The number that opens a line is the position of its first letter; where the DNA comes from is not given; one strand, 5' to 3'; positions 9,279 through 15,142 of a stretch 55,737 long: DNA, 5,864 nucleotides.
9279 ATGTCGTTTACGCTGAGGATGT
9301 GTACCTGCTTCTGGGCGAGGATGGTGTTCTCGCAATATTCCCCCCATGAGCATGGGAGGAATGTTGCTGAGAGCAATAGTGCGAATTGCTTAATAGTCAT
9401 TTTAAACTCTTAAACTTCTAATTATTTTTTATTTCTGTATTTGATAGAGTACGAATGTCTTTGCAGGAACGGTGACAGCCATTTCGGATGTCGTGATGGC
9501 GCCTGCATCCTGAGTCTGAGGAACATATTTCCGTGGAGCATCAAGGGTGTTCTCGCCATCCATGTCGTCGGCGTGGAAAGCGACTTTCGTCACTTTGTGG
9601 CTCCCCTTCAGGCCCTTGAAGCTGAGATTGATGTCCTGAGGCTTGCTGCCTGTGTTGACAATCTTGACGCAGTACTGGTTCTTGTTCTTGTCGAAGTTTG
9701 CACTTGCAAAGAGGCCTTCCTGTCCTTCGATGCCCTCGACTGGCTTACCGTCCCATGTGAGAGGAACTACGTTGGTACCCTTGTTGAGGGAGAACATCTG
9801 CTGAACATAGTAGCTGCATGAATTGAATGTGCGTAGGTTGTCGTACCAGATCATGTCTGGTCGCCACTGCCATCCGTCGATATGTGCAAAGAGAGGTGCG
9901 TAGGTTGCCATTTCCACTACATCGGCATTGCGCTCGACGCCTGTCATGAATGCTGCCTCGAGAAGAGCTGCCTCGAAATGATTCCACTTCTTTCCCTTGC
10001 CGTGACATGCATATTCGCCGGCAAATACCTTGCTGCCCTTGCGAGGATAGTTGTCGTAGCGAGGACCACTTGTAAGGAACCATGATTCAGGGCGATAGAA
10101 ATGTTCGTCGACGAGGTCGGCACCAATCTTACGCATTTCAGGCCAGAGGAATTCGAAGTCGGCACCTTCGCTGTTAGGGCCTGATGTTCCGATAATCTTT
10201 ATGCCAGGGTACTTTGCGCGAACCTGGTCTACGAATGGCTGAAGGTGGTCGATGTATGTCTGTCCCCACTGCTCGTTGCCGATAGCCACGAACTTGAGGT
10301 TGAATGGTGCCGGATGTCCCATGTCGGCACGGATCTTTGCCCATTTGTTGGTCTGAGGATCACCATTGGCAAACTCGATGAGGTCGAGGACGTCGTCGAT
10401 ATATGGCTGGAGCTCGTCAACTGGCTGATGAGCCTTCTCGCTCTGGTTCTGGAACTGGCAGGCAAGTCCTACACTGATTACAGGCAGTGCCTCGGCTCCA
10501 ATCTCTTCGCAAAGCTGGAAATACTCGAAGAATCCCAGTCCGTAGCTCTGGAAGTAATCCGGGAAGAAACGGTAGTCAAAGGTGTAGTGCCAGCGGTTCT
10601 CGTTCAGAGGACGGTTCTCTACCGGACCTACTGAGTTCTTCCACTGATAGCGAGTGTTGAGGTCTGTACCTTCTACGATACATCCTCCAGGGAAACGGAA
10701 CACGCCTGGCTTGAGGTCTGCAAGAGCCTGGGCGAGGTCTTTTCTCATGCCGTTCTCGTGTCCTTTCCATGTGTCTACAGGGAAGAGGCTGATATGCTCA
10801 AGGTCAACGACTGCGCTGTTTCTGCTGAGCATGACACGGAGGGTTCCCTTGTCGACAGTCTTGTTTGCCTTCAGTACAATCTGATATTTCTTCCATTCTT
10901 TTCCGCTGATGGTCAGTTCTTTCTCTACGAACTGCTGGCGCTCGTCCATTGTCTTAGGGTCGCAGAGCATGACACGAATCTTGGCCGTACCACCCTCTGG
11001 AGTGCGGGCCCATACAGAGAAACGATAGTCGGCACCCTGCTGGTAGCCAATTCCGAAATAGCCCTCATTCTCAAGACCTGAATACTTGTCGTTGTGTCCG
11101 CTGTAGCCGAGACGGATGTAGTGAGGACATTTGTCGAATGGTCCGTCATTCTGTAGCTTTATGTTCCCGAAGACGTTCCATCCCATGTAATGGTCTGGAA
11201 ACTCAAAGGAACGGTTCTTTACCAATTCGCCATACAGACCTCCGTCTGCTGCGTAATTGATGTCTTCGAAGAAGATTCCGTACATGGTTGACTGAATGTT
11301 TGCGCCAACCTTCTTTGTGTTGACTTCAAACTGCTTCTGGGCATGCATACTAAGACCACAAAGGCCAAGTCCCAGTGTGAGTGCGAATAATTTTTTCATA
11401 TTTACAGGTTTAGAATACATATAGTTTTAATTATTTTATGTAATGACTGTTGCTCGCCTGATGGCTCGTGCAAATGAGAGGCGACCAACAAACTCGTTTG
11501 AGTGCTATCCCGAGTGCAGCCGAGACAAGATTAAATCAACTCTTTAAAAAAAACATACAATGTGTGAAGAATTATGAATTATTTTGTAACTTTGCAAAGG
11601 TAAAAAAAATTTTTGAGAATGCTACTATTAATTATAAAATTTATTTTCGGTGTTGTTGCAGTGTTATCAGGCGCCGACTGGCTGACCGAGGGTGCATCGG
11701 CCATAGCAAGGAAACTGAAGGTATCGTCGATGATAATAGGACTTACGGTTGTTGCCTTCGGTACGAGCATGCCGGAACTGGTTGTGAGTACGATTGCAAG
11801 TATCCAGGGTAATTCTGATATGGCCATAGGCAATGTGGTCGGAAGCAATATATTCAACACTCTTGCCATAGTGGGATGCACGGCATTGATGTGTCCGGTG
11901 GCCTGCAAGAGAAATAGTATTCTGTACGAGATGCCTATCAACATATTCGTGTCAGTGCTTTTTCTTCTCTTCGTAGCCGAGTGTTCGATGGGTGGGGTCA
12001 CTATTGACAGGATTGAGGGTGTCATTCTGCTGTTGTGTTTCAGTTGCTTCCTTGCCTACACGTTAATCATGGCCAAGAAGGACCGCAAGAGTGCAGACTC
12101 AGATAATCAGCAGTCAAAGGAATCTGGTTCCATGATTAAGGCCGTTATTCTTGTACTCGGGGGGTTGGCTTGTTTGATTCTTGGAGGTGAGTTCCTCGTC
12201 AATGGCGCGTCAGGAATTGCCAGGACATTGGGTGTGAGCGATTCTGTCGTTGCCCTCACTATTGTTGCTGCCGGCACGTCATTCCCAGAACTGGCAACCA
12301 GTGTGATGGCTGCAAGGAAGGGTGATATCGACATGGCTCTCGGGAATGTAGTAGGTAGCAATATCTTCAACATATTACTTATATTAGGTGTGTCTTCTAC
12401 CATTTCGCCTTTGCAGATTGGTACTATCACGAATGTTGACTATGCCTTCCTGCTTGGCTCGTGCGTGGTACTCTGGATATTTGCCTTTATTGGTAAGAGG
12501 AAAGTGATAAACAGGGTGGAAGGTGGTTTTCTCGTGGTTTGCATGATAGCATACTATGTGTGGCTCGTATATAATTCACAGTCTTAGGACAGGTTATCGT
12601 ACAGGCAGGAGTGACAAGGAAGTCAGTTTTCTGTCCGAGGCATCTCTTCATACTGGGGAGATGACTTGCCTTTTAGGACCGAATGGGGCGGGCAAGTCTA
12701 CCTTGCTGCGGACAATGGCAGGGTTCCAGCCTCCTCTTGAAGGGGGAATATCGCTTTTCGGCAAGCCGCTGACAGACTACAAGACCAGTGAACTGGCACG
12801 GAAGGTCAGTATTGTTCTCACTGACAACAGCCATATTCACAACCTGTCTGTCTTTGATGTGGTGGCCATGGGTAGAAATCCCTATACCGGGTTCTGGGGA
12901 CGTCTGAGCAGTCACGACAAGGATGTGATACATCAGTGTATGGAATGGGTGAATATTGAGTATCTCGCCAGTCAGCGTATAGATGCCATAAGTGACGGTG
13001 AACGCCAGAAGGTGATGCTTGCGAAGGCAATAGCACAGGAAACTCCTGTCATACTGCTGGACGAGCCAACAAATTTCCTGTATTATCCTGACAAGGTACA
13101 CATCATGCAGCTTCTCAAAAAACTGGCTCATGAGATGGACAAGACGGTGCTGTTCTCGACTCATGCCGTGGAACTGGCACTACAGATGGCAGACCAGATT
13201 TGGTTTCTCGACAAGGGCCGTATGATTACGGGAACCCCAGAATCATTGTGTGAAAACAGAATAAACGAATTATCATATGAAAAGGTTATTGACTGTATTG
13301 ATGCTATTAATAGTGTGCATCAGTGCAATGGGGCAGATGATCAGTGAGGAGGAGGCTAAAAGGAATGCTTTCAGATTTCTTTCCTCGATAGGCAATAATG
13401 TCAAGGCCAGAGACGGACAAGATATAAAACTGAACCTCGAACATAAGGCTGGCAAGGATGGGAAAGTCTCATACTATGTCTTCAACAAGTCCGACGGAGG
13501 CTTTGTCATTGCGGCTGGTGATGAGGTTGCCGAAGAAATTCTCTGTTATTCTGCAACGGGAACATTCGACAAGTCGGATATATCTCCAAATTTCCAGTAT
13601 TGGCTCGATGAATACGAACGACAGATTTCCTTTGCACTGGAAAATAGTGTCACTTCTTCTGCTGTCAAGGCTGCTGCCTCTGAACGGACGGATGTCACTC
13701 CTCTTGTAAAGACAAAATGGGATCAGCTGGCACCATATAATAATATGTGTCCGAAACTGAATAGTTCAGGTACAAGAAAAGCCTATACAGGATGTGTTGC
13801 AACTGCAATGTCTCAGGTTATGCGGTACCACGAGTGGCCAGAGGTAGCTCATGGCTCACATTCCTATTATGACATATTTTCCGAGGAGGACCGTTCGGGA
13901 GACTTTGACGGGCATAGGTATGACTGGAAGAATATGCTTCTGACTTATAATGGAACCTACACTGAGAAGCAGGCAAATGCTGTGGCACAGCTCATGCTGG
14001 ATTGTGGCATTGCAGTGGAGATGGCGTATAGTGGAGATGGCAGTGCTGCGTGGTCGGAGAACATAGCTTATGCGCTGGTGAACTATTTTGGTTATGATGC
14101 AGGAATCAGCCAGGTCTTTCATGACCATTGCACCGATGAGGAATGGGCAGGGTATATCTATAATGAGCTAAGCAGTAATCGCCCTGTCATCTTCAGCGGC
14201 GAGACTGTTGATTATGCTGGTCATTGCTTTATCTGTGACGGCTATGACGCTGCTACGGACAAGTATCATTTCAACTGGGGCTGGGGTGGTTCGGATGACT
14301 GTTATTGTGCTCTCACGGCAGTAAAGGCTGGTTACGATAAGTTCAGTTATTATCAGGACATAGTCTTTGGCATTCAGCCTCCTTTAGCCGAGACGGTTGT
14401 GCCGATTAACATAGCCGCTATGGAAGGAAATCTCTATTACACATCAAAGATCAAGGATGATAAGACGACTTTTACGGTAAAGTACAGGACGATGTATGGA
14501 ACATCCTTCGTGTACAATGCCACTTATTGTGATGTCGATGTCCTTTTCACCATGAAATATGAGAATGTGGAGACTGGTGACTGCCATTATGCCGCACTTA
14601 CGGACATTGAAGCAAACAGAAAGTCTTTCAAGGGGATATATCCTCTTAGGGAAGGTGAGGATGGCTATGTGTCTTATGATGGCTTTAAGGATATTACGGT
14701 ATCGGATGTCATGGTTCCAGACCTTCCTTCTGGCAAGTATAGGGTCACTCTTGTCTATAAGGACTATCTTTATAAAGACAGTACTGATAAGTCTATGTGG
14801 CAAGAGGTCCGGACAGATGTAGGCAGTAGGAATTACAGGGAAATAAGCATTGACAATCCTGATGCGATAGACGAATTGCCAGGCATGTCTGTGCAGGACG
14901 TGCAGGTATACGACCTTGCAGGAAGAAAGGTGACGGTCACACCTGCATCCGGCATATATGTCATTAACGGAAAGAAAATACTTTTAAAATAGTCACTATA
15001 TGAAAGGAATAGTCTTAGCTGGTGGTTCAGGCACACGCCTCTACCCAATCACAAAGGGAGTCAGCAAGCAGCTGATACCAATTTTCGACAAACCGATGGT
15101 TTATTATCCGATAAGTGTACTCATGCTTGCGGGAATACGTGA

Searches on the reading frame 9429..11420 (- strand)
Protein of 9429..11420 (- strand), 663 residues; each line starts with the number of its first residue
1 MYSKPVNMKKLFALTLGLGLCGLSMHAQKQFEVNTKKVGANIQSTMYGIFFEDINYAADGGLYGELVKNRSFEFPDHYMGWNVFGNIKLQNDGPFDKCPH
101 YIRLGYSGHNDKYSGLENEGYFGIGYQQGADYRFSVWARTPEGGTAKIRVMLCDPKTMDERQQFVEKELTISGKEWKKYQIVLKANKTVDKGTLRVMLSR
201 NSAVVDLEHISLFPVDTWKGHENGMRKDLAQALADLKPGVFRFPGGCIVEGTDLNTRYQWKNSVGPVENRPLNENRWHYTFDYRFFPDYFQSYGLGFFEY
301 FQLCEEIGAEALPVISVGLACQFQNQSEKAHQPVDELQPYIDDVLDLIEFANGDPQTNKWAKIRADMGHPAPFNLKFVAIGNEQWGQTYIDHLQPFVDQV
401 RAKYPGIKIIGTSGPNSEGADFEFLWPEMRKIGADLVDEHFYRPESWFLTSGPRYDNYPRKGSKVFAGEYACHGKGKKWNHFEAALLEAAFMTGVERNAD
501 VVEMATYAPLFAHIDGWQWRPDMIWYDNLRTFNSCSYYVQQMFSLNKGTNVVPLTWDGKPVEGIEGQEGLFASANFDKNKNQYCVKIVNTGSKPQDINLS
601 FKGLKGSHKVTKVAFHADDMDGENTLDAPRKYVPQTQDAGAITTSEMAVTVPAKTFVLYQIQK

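Call 31: search_protein_families(library=pfam, proteins=[window:9429-11420:-], max_evalue=0.0001)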
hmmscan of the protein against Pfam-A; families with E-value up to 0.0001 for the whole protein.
window:9429-11420:- (663 aa): 3 families
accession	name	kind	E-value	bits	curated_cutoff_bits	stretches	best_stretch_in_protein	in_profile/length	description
PF22848.2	ASD1_dom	-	3.9e-63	213.6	22.2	1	231-471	1-239/239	Alpha-L-arabinofuranosidase 1 domain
PF06964.18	Alpha-L-AF_C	-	2e-34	119.7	27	1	468-653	1-163/165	Alpha-L-arabinofuranosidase C-terminal domain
PF02018.23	CBM_4_9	-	1.8e-08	35.3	25.9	1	65-199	2-132/136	Carbohydrate binding domain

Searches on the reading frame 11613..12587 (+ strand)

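Call 31: search_protein_families(library=pfam, proteins=[window:11613-12587:+], max_evalue=0.0001)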
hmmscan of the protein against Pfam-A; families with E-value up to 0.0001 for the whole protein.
window:11613-12587:+ (324 aa): 1 family
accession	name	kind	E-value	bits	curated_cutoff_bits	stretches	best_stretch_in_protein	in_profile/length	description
PF01699.29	Na_Ca_ex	-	3.9e-65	218.9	24.9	2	177-319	2-150/151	Sodium/calcium exchanger protein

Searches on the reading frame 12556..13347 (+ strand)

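Call 31: search_protein_families(library=pfam, proteins=[window:12556-13347:+], max_evalue=0.0001)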
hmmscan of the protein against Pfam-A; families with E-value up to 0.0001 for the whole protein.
window:12556-13347:+ (263 aa): 3 families
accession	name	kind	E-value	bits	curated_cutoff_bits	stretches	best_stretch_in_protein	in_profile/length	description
PF00005.33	ABC_tran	-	2.8e-30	106.1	25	1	30-173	7-137/137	ABC transporter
PF13304.12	AAA_21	-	3.2e-11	44.3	27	0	120-204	209-299/304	AAA domain, putative AbiEii toxin, Type IV TA system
PF13175.12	AAA_15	-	3e-05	24.3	32.1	0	34-55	22-44/374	AAA ATPase domain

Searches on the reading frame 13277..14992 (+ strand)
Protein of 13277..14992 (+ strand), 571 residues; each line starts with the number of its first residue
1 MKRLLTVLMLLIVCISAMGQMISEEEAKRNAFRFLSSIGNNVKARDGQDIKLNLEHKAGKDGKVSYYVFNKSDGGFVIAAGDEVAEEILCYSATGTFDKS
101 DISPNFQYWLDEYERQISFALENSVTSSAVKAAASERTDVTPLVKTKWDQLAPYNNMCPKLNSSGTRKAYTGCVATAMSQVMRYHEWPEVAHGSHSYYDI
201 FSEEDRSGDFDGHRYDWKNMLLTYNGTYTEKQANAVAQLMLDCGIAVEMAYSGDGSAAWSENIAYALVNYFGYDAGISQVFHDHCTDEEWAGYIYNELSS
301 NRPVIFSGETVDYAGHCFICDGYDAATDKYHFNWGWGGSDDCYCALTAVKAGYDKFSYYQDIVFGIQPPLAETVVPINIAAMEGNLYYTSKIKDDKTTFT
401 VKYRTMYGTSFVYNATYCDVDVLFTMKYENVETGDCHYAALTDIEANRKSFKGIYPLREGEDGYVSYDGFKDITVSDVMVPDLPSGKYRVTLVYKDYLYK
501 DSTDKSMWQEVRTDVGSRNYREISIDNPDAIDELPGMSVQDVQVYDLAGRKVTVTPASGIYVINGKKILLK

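Call 31: search_protein_families(library=pfam, proteins=[window:13277-14992:+], max_evalue=0.0001)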
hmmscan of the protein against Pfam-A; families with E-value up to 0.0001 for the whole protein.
window:13277-14992:+ (571 aa): 2 families
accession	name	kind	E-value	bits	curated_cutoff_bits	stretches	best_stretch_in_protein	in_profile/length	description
PF01640.23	Peptidase_C10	-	1.1e-64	218.7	26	1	148-343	1-193/194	Peptidase C10 family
PF13734.11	Inhibitor_I69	-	1.5e-22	80.4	25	1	20-117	2-98/98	Spi protease inhibitor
